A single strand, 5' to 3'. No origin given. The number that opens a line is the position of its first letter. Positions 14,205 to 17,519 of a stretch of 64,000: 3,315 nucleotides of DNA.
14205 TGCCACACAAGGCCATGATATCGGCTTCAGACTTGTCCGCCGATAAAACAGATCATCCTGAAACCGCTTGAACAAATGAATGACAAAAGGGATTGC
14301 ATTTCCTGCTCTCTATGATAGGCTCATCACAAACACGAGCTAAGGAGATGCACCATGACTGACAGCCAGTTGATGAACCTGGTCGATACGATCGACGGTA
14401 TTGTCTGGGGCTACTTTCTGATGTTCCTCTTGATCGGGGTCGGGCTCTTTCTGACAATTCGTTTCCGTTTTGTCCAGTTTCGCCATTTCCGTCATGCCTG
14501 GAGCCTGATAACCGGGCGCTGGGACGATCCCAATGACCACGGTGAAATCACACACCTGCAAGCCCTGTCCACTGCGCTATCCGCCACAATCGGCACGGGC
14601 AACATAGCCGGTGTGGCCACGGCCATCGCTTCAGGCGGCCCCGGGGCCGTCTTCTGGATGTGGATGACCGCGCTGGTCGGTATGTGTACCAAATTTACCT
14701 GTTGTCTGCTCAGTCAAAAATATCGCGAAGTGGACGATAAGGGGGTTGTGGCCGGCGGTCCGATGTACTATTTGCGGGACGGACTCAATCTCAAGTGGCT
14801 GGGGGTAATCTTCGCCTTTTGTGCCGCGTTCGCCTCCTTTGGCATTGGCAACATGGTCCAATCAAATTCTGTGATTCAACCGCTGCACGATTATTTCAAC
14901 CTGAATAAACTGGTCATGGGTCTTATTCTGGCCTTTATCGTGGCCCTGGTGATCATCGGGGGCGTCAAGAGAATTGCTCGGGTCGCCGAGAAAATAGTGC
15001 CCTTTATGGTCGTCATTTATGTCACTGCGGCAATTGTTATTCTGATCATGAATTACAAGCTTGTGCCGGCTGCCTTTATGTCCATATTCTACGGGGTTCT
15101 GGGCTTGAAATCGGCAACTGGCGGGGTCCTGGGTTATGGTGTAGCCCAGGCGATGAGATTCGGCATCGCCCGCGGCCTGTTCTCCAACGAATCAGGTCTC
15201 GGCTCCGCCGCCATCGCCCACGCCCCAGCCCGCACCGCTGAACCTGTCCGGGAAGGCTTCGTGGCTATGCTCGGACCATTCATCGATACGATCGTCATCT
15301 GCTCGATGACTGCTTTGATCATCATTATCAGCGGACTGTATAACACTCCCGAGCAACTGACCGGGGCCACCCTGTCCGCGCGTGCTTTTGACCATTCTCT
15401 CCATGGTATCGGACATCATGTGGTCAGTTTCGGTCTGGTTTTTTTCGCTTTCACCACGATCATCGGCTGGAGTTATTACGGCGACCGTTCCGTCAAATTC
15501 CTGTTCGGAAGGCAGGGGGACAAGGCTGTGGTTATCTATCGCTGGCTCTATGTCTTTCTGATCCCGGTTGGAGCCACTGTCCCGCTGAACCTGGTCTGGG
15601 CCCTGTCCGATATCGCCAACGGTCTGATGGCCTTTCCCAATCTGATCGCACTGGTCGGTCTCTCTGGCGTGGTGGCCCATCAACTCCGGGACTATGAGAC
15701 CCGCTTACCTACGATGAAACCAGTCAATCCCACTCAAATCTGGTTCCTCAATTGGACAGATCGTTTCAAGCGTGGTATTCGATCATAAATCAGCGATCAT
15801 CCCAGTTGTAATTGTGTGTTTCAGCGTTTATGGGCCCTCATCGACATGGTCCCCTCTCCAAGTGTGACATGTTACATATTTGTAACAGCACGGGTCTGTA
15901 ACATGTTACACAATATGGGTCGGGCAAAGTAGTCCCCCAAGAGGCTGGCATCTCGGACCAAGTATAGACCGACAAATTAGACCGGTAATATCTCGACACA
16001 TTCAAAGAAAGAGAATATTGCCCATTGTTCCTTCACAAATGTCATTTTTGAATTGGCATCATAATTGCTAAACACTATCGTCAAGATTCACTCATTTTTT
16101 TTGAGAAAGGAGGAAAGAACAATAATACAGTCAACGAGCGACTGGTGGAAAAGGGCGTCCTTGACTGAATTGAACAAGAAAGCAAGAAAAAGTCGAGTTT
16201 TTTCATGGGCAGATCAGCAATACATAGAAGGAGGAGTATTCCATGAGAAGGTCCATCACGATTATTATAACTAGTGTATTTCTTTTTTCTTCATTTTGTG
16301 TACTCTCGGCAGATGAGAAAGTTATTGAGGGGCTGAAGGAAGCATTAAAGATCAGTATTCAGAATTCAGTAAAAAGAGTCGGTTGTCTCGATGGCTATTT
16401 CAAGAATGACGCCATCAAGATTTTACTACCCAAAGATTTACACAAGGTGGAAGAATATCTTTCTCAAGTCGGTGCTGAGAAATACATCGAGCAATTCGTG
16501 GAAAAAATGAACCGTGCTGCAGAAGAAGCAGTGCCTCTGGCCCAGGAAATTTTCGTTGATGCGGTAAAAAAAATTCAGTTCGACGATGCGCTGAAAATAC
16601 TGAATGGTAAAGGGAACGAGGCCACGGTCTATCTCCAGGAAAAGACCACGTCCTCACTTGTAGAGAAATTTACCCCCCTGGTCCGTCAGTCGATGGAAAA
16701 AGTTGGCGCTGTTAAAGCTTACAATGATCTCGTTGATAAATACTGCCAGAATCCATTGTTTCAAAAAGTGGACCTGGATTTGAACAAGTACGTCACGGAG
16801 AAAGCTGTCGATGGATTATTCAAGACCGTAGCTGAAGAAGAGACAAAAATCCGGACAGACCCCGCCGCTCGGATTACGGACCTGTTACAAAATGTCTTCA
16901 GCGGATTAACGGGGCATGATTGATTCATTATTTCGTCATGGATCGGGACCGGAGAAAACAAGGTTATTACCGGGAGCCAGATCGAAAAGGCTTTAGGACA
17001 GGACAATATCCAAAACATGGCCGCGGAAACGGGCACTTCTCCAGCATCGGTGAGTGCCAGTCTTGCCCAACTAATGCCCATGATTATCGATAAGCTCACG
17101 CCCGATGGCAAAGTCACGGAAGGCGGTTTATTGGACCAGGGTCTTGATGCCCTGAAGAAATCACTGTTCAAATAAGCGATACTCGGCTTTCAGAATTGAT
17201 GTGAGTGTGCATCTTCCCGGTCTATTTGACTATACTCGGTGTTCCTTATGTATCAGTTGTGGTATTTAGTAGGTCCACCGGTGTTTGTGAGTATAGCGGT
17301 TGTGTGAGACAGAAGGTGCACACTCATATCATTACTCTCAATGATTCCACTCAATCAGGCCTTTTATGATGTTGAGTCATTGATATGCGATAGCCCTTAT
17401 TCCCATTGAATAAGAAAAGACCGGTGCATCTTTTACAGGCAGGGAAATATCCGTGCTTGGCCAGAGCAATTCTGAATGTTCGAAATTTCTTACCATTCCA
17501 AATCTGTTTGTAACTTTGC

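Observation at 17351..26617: Orphan tailoring cluster with four radical SAM enzymes, an AsnB-like enzyme, an AKR and a methyltransferase-like ORF, but no recognisable substrate gene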

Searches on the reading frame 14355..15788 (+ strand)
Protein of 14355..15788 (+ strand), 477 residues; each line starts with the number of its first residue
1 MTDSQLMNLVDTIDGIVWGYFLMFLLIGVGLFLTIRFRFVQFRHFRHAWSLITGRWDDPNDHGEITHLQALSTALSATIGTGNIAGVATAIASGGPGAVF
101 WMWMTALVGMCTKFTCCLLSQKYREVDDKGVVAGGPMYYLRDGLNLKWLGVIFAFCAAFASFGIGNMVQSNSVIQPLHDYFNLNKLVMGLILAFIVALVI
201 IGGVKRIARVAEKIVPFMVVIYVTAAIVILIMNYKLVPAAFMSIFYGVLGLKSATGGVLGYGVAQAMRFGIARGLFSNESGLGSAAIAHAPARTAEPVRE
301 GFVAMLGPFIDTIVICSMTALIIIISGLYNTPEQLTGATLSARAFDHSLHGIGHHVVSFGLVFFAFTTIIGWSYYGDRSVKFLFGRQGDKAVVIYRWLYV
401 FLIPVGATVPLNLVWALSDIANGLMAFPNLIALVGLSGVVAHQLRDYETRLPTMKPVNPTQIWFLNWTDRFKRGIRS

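Call 7: search_protein_families(library=pfam, proteins=[window:14355-15788:+])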
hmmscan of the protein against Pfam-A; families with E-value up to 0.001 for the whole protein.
window:14355-15788:+ (477 aa): 1 family
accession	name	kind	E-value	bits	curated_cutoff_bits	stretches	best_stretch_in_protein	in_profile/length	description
PF01235.23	Na_Ala_symp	-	5.7e-144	480.6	24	1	60-451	8-383/392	Sodium:alanine symporter family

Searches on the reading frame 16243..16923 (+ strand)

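Call 3: search_protein_families(library=pfam, proteins=[window:16243-16923:+])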
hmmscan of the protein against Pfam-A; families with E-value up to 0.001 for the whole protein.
window:16243-16923:+ (226 aa): 1 family
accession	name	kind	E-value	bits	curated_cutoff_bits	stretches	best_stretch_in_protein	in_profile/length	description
PF13852.11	DUF4197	-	8.1e-73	244.8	24.9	1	24-219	4-198/199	Protein of unknown function (DUF4197)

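Call 4: search_protein_families(library=ncbifam, proteins=[window:16243-16923:+])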
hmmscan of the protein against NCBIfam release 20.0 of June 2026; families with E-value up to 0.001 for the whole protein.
window:16243-16923:+ (226 aa): 0 families

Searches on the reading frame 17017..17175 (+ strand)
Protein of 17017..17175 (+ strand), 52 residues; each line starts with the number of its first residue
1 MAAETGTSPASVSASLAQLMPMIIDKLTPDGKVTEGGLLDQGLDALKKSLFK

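Call 90: search_protein_families(library=pfam, proteins=[window:17017-17175:+], max_evalue=0.1)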
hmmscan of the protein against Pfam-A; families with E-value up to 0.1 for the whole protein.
window:17017-17175:+ (52 aa): 1 family
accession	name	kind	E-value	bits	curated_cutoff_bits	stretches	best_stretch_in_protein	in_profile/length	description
PF20159.5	YidB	-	6.6e-06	26.9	24.3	1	1-35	97-131/132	YidB-like protein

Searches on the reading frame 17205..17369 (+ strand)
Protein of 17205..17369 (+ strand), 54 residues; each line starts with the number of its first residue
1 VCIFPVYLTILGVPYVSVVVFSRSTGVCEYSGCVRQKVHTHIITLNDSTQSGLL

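Call 90: search_protein_families(library=pfam, proteins=[window:17205-17369:+], max_evalue=0.1)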
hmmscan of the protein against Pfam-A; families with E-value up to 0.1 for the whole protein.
window:17205-17369:+ (54 aa): 1 family
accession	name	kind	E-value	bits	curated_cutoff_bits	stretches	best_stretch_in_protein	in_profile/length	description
PF13067.11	DUF3930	-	0.086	13.1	25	0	3-21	27-45/51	Protein of unknown function (DUF3930)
